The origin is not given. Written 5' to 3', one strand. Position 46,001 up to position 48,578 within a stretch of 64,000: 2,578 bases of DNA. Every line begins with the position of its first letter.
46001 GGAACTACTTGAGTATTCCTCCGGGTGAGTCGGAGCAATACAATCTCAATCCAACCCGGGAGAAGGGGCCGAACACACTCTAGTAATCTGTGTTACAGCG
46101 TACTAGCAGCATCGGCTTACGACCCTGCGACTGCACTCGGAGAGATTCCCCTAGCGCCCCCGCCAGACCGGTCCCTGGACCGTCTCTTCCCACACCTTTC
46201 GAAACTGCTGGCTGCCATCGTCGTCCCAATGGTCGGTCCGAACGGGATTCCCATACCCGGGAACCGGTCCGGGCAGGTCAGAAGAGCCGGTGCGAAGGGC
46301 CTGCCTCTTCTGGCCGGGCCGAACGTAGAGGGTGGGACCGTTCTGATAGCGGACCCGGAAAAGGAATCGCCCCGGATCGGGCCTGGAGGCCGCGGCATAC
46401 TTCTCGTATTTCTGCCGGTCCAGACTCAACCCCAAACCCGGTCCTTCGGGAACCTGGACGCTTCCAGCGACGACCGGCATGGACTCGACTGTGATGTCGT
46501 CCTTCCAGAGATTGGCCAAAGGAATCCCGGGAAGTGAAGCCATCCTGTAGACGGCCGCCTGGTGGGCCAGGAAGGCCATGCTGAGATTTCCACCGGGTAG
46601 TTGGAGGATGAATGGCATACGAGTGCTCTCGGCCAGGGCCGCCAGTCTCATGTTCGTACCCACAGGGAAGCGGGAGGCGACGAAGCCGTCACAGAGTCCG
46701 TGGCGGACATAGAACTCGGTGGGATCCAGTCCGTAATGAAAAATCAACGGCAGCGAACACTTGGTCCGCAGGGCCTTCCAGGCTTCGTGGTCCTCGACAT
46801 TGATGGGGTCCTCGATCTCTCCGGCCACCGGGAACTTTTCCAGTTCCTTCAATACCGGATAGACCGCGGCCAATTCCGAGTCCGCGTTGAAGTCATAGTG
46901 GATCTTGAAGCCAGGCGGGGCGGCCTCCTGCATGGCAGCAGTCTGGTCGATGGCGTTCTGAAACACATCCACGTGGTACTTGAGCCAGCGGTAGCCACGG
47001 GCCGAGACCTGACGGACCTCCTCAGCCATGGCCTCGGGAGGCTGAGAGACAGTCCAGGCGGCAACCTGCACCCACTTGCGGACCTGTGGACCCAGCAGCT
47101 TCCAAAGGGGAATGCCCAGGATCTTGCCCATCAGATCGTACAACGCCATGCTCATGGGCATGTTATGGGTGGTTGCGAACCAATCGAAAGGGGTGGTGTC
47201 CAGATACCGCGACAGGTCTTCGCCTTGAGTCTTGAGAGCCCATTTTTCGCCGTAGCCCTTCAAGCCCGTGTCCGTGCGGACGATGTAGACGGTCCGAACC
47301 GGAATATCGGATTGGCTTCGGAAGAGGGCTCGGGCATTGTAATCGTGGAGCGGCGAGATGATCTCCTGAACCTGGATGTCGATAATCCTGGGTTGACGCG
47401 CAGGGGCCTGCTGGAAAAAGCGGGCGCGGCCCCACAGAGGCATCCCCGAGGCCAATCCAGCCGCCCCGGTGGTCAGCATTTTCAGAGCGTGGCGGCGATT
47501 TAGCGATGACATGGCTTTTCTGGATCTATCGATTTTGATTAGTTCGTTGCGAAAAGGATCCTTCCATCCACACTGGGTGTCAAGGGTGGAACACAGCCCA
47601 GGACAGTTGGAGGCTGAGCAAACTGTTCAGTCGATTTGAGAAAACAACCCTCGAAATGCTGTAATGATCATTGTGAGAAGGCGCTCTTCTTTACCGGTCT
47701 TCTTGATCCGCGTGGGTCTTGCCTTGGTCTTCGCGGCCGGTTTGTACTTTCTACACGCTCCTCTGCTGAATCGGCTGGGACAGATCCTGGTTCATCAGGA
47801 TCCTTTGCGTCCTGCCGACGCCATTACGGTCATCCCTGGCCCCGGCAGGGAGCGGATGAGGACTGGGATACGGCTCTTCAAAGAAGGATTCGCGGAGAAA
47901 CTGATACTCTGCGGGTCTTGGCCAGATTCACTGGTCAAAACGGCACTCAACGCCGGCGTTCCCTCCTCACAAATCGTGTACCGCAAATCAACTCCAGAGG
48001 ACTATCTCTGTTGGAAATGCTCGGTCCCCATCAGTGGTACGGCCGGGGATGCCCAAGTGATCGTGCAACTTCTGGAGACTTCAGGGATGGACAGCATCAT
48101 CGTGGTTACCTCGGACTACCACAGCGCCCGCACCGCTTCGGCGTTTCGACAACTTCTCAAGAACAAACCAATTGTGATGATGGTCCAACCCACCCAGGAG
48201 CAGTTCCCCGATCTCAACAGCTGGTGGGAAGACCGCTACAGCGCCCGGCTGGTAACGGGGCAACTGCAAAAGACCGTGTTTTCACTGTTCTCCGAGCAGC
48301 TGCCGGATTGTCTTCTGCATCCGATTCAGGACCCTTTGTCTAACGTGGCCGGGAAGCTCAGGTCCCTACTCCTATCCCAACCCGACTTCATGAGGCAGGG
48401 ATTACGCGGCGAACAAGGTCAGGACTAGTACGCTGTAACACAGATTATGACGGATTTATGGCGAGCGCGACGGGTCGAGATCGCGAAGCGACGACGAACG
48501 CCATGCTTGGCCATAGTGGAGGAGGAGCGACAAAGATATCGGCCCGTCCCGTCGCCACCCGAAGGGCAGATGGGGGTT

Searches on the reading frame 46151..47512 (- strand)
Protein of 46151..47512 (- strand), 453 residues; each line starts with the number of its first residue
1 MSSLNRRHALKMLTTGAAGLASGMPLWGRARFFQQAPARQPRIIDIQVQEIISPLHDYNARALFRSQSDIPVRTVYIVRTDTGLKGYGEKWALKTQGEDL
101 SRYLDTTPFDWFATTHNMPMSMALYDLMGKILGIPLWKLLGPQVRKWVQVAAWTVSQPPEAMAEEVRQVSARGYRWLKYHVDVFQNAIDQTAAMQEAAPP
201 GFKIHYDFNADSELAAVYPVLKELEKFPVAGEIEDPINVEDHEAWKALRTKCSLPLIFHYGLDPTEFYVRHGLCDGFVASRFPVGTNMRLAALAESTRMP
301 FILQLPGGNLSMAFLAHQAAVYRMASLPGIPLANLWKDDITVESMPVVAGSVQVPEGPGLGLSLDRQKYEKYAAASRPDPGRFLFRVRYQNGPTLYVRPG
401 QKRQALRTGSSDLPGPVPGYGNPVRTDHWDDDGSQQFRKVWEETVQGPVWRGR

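Call 52: search_protein_families(library=pfam, max_evalue=0.001, proteins=[window:46151-47512:-])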
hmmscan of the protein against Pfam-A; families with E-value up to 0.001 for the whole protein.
window:46151-47512:- (453 aa): 1 family
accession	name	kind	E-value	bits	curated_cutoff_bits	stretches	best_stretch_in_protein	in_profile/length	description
PF13378.12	MR_MLE_C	-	9.1e-22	78.3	29.4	1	162-367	2-218/219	Enolase C-terminal domain-like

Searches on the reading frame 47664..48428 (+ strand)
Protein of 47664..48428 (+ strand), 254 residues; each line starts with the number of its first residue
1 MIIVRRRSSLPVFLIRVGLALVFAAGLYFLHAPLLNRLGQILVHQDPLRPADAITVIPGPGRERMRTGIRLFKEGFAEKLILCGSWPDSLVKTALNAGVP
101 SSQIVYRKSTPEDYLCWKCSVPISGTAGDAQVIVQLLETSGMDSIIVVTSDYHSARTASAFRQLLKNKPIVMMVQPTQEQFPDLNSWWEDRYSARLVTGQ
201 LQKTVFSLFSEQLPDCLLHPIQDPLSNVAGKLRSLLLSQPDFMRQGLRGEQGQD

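Call 52: search_protein_families(library=pfam, max_evalue=0.001, proteins=[window:47664-48428:+])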
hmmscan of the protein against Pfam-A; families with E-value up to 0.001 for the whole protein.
window:47664-48428:+ (254 aa): 1 family
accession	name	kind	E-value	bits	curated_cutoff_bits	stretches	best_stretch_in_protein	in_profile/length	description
PF02698.23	DUF218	-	2.5e-08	34.4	27.6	1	53-176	2-113/133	DUF218 domain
